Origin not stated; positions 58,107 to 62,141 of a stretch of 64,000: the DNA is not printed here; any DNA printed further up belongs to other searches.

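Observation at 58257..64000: Operon of at least four coupled genes headed by a MukB/MksB/JetC-like SMC ATPase, with partner genes in reverse order relative to MukFEB, MksFEB and JetABCD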

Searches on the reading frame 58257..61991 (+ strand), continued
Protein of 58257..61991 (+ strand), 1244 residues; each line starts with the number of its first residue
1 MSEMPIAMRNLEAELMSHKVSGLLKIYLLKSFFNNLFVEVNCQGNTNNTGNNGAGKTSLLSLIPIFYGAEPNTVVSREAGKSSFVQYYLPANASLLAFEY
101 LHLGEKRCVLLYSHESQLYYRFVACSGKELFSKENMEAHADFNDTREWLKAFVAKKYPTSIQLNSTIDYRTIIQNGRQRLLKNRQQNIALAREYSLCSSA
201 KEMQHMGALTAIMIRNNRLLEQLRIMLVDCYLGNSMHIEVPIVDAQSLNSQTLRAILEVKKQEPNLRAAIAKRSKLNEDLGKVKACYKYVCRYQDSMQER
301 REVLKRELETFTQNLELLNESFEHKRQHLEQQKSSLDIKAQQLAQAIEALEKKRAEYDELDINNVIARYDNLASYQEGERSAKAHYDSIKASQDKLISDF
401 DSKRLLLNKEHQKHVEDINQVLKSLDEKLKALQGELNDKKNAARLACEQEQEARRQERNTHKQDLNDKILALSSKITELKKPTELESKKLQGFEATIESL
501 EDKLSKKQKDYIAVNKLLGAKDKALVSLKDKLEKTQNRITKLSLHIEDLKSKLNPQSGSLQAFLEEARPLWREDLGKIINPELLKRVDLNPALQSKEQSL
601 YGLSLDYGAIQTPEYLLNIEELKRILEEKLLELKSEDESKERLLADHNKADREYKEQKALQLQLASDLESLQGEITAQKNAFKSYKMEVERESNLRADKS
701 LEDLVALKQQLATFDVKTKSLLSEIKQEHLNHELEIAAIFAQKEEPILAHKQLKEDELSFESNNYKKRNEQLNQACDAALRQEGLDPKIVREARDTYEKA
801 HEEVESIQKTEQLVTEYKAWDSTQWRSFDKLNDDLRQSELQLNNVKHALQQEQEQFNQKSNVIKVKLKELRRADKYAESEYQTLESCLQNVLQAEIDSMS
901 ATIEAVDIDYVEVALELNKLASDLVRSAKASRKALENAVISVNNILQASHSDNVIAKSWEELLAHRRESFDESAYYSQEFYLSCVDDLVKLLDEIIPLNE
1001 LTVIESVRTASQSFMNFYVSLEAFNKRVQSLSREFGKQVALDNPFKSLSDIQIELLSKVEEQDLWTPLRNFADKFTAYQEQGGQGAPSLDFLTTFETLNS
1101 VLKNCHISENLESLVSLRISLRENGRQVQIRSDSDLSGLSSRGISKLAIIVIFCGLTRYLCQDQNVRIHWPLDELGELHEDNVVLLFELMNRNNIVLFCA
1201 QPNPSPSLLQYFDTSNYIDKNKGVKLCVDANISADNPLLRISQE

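Call 72: search_protein_families(library=pfam, proteins=[L013:5760-8993:+, L013:16942-18351:+, L013:18399-23048:+, L026:1729-4188:-, L026:4188-7319:-, L034:16676-18295:+, L034:18285-19721:+, L036:16701-18383:+, L036:18328-19647:+], max_evalue=0.00001)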
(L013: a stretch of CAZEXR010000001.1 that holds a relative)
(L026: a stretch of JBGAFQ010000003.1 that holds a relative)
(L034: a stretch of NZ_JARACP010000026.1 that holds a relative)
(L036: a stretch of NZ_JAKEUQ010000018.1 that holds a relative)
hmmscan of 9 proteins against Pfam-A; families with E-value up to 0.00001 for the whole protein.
L013:5760-8993:+ (1077 aa): 9 families
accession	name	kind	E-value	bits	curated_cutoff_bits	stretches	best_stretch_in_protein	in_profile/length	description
PF02786.22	CPSase_L_D2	-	1.3e-109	365.1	19.8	2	129-334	2-210/211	Carbamoyl-phosphate synthase L chain, ATP binding domain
PF25596.1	CPSase_L_D1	-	2.6e-102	337.4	27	2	557-669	1-117/118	Carbamoyl phosphate synthase preATP-grasp domain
PF02787.25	CPSase_L_D3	-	2e-26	92.2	26.6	1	427-505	2-79/80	Carbamoyl-phosphate synthetase large chain, oligomerisation domain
PF02142.27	MGS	-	3e-17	63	24.1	1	956-1041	2-94/94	MGS-like domain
PF02222.28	ATP-grasp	-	6.4e-13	49.2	27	1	681-845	3-163/179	ATP-grasp domain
PF07478.18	Dala_Dala_lig_C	-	8.3e-10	38.9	24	1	699-843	27-174/204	D-ala D-ala ligase C-terminus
PF15632.11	ATPgrasp_Ter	-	9.7e-10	38.8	29.1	1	806-874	47-112/131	ATP-grasp in the biosynthetic pathway with Ter operon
PF02655.19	ATP-grasp_3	-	1.3e-08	35.5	23.2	0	704-845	27-157/160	ATP-grasp domain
PF13535.11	ATP-grasp_4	-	4.1e-07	30.2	27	0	163-303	2-151/160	ATP-grasp domain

L013:16942-18351:+ (469 aa): 2 families
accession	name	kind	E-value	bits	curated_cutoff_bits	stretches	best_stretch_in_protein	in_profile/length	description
PF00120.29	Gln-synt_C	-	9.1e-137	456.2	24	1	103-466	2-344/344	Glutamine synthetase, catalytic domain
PF03951.24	Gln-synt_N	-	6e-29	99.9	33.4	1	15-94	2-81/82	Glutamine synthetase, beta-Grasp domain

L013:18399-23048:+ (1549 aa): 4 families
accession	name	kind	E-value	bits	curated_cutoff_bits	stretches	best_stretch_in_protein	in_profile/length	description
PF00310.26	GATase_2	-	1.2e-183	611.1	19.9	1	37-460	1-420/420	Glutamine amidotransferases class-II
PF01645.23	Glu_synthase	-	5.7e-140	467.1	20.4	1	833-1218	4-368/369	Conserved region in glutamate synthase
PF04898.20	Glu_syn_central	-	1.8e-104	349.5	22.8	1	489-770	4-277/277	Glutamate synthase central domain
PF01493.24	GXGXG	-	8.1e-68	228.1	32.5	1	1299-1481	3-186/190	GXGXG motif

L026:1729-4188:- (819 aa): 1 family
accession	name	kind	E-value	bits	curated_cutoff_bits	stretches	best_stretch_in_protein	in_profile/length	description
PF04851.21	ResIII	-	6.3e-09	36.4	22.5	1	135-291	20-162/164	Type III restriction enzyme, res subunit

L026:4188-7319:- (1043 aa): 1 family
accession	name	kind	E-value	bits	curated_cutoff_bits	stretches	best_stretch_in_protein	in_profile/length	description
PF01555.25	N6_N4_Mtase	-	2.7e-21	77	26.7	1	512-839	2-213/221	DNA methylase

L034:16676-18295:+ (539 aa): 2 families
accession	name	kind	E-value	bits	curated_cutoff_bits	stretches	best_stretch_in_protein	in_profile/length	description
PF02384.22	N6_Mtase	-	4.4e-109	365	20.4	1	161-498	2-310/311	N-6 DNA Methylase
PF12161.14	HsdM_N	-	4.2e-25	89.4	24.5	1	19-147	2-135/135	HsdM N-terminal domain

L034:18285-19721:+ (478 aa): 1 family
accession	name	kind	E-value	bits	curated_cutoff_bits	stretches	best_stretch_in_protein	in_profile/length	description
PF01420.25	Methylase_S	-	2.9e-24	86.6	22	2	33-190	25-168/168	Type I restriction modification DNA specificity domain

L036:16701-18383:+ (560 aa): 2 families
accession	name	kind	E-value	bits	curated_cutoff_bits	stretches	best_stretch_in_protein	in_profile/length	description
PF02384.22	N6_Mtase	-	5.4e-108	361.4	20.4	1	182-520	2-311/311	N-6 DNA Methylase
PF12161.14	HsdM_N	-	3e-22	80.1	24.5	1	35-161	2-133/135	HsdM N-terminal domain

L036:18328-19647:+ (439 aa): 1 family
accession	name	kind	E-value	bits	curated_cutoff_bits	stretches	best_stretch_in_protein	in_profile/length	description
PF01420.25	Methylase_S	-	4.1e-29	102.4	22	2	19-173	3-168/168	Type I restriction modification DNA specificity domain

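Call 73: search_dna_similar(query=window:58257-61991:+, collection=plasmids, mode=protein, max_evalue=1e-10, max_rows=25)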
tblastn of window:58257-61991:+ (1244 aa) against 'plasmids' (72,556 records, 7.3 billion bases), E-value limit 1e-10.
Records with a match: 31; places in all: 32; records where one place covers at least 80% of the query: 3.
Best place of each record, by identity: <60% 31.
By first word of the organism name: Acinetobacter 6; Vibrio 6; Citrobacter 4; Pseudomonas 3; Raoultella 3; Enterobacter 3; Leclercia 2; Marinobacter 1; Rhodoferax 1; Aromatoleum 1; and 1 more.
By predicted mobility (MOB-suite, as given by PLSDB): conjugative 13; non-mobilizable 11; mobilizable 7.
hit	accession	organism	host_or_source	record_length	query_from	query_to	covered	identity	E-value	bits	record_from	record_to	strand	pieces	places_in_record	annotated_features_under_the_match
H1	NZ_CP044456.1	Acinetobacter indicus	pigeon,stool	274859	22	1239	98%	26.0%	3e-75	283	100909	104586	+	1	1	ATP-binding protein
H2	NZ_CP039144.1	Acinetobacter sp. 10FS3-1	pig,feces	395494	22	1239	98%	26.0%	3e-75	283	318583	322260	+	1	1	ATP-binding protein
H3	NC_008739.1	Marinobacter nauticus VT8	-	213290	22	1213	96%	26.2%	3e-89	327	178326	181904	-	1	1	ATP-binding protein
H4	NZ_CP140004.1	Acinetobacter johnsonii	-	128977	18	1239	58%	32.0%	9e-36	296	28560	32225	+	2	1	ATP-binding protein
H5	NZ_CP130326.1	Acinetobacter variabilis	soil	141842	20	1239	55%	26.8%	6e-26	238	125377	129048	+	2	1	ATP-binding protein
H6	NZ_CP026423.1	Acinetobacter sp. ACNIH1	-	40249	20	1239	55%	26.6%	4e-25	235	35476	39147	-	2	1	ATP-binding protein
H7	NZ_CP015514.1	Vibrio vulnificus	Mactra veneriformis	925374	22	1221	58%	24.7%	2e-15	166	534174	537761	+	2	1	ATP-binding protein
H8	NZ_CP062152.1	Vibrio parahaemolyticus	oyster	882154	22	1221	57%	25.1%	2e-15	166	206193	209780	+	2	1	ATP-binding protein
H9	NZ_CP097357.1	Vibrio parahaemolyticus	oyster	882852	22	1221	57%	25.1%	2e-15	166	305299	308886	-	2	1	ATP-binding protein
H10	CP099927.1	Vibrio parahaemolyticus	Anadara tuberculosa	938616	22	1221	57%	25.1%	3e-15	166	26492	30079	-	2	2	ATP-binding protein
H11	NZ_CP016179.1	Vibrio breoganii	Bacterial isolate,Filtered Seawater, ...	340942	478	1213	59%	21.0%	3e-19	102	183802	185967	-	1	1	ATP-binding protein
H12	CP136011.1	Pseudomonas sp. FeN3W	cell culture,marine sediment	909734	23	605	47%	24.7%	1e-15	91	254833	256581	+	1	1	ATP-binding protein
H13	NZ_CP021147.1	Vibrio campbellii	Penaeus vannamei,Single cell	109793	549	1224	54%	20.5%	8e-16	91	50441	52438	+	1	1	ATP-binding protein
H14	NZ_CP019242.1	Rhodoferax antarcticus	Whole organism,environment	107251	23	1212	32%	33.8%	4e-17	190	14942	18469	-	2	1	ATP-binding protein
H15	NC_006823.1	Aromatoleum aromaticum EbN1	-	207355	23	1212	34%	27.9%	5e-15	163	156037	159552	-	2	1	ATP-binding protein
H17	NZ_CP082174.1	Raoultella planticola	-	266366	8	232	18%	35.8%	3e-22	112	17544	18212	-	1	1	ATP-binding protein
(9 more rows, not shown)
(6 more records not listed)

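Call 74: get_annotated_region(hit=H1, flank=6000)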
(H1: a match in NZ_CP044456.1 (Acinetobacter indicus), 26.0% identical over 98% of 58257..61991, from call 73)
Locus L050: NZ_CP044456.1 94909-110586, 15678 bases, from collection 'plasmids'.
description: Acinetobacter indicus strain B18 plasmid pB18-1, complete sequence
organism: Acinetobacter indicus (NCBI taxid 756892)
taxonomy: Bacteria; Pseudomonadota; Gammaproteobacteria; Moraxellales; Moraxellaceae; Acinetobacter; Acinetobacter indicus
host: -; source: pigeon,stool; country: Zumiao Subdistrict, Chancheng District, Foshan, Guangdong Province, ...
typing (MOB-suite, as given by PLSDB): non-mobilizable
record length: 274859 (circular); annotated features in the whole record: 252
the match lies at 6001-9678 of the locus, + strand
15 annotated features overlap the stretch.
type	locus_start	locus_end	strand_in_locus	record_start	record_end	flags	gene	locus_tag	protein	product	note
CDS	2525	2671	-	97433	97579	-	-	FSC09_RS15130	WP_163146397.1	hypothetical protein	-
CDS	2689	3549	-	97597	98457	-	-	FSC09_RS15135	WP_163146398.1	hypothetical protein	-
CDS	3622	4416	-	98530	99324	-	-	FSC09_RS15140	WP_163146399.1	hypothetical protein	-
CDS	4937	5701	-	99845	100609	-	-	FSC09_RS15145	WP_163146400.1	TraX family protein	-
CDS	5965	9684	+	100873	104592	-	-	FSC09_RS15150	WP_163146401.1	ATP-binding protein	-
CDS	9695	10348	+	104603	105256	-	-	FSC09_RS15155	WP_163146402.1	hypothetical protein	-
CDS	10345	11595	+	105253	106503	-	-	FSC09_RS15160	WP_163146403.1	hypothetical protein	-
CDS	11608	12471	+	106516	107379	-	-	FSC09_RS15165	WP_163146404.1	DUF2399 domain-containing protein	-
CDS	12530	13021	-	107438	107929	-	-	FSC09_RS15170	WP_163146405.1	hypothetical protein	-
CDS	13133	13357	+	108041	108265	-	-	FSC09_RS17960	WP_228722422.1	antitoxin HicB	-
CDS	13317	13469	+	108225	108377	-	-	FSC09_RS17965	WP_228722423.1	toxin-antitoxin system HicB family antitoxin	-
CDS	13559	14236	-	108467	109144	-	-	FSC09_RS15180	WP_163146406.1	glutathione binding-like protein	-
CDS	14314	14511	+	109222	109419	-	-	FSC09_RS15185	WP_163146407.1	hypothetical protein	-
CDS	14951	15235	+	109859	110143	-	-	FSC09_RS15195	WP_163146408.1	hypothetical protein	-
CDS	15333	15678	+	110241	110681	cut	-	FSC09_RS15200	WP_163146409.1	hypothetical protein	-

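Call 75: get_annotated_region(hit=H17, flank=8000)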
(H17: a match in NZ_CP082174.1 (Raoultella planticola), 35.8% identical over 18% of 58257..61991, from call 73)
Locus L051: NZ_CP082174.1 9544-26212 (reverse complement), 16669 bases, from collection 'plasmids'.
description: Raoultella planticola strain SCLZS62 plasmid p6_SCLZS62, complete sequence
organism: Raoultella planticola (NCBI taxid 575)
taxonomy: Bacteria; Pseudomonadota; Gammaproteobacteria; Enterobacterales; Enterobacteriaceae; Raoultella; Raoultella planticola
host: -; source: -; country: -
typing (MOB-suite, as given by PLSDB): mobilizable; replicon Col(VCM04); relaxase MOBH
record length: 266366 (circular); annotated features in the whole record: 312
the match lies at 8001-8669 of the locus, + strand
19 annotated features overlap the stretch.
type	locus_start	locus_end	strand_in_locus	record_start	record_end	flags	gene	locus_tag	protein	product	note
CDS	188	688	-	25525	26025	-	-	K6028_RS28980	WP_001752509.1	non-heme ferritin-like protein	-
CDS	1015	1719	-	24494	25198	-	-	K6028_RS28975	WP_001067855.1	IS6-like element IS26 family transposase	GO:0006313 - DNA transposition [Evidence IEA]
CDS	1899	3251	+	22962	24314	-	ltrA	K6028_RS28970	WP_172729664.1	group II intron reverse transcriptase/maturase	GO:0000373 - Group II intron splicing [Evidence IEA]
CDS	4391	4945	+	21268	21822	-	-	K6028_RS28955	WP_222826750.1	carboxymuconolactone decarboxylase family protein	-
CDS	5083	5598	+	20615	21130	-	-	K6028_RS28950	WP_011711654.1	DUF417 family protein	-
CDS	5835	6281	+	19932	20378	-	msrB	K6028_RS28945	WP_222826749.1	peptide-methionine (R)-S-oxide reductase MsrB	GO:0030091 - protein repair [Evidence IEA]; GO:0006979 - response to oxidative stress [Evidence IEA]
CDS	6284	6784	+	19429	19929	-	msrA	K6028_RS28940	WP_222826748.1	peptide-methionine (S)-S-oxide reductase MsrA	GO:0030091 - protein repair [Evidence IEA]; GO:0006979 - response to oxidative stress [Evidence IEA]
CDS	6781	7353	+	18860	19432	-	-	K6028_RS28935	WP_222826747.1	peptide-methionine (S)-S-oxide reductase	-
CDS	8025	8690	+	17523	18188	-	-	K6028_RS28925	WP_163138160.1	ATP-binding protein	-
CDS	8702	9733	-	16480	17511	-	-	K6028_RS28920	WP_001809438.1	IS630-like element ISAhy2 family transposase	GO:0006313 - DNA transposition [Evidence IEA]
CDS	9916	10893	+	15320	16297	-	-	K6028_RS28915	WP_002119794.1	sensor domain-containing diguanylate cyclase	-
CDS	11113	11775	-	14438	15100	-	-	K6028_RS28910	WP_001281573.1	peptide-methionine (S)-S-oxide reductase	-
CDS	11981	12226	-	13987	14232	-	-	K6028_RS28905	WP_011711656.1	glutaredoxin domain-containing protein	-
CDS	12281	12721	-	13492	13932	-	msrB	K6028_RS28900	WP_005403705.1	peptide-methionine (R)-S-oxide reductase MsrB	GO:0030091 - protein repair [Evidence IEA]; GO:0006979 - response to oxidative stress [Evidence IEA]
CDS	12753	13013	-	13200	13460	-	-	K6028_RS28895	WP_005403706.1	glutaredoxin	-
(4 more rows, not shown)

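Call 77: search_protein_families(library=padloc, alignment_id=A4, max_evalue=0.1)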
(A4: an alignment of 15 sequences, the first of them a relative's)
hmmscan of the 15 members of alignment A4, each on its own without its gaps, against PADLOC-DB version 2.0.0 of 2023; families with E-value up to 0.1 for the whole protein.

A. member 1, P0148 (1244 aa): 2 families
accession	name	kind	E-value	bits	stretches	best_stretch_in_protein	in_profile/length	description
PDLC04189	HEC-01B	-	0.022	12.6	1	739-811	100-169/223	-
PDLC00503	JetC1|JetC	-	0.028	10.5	1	37-73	17-54/1146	DUF3584 domain; MukB-like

B. families by the number of members that match (of 15 scanned): 19 families
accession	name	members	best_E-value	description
PDLC02979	AriA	6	1.7e-10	-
PDLC03859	LmuB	5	4.6e-11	-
PDLC03865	LmuB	4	6.6e-05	-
PDLC03860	LmuB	4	0.00012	-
PDLC02980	AriA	4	0.002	-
PDLC04140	mad8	2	3.7e-05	mads_8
PDLC00582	JetC3|JetC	2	0.0003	DUF3584 domain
PDLC00290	PtuA1|PtuA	2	0.00039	AAA ATPase domain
PDLC02915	ATPase-Toprim_I-B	2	0.0032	-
PDLC00581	JetC3|JetC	2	0.0036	DUF3584 domain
PDLC04608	PDC-M38A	2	0.0095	-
PDLC00503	JetC1|JetC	2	0.014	DUF3584 domain; MukB-like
PDLC03878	NsnB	1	0.0011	-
PDLC04135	mad3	1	0.0038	mads_3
PDLC00082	GajA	1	0.0077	AAA ATPase domain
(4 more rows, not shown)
